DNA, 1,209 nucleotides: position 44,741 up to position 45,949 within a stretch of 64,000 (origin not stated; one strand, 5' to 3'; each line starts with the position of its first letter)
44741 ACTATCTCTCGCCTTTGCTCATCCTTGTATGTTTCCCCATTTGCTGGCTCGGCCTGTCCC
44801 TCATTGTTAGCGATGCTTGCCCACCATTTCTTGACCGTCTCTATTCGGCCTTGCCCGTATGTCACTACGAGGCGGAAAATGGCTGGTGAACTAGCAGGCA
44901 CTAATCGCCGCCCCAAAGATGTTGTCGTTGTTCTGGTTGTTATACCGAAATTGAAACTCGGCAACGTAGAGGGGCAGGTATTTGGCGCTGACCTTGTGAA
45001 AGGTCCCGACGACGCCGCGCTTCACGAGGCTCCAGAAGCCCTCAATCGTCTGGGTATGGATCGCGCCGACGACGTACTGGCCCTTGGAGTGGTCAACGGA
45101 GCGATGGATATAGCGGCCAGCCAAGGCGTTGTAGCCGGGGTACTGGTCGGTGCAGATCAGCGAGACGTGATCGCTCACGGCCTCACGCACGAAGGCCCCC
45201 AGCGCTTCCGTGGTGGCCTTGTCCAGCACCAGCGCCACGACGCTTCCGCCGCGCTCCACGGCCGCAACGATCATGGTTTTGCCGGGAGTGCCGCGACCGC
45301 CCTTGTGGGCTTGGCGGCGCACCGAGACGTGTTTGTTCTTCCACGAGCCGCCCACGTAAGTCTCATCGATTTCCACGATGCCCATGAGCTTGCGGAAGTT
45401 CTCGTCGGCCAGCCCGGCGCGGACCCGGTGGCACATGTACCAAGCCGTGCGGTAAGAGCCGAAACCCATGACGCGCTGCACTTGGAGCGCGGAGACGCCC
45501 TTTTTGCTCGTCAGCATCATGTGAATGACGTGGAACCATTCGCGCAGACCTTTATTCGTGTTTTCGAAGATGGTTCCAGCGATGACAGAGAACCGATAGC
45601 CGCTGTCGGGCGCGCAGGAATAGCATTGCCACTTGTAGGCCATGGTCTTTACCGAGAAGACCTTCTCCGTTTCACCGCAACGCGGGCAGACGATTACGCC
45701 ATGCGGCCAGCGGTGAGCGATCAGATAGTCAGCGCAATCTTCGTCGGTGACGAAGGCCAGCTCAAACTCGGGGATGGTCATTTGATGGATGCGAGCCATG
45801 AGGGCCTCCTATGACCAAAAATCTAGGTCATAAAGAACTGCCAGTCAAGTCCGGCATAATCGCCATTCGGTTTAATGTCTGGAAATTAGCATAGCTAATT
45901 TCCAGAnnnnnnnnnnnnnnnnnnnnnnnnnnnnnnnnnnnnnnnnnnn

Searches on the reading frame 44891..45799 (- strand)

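Call 78: search_protein_families(library=pfam, proteins=[window:44891-45799:-], max_evalue=0.00001)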
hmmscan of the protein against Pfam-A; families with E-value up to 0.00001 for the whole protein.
window:44891-45799:- (302 aa): 2 families
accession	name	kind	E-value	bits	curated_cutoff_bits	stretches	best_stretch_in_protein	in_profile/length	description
PF12762.13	DDE_Tnp_IS1595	-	3.1e-38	131.6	27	1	137-287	1-153/153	ISXO2-like transposase domain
PF12760.12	Zn_ribbon_IS1595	-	3.2e-13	49.9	25.4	1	18-62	2-43/46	Transposase zinc-ribbon domain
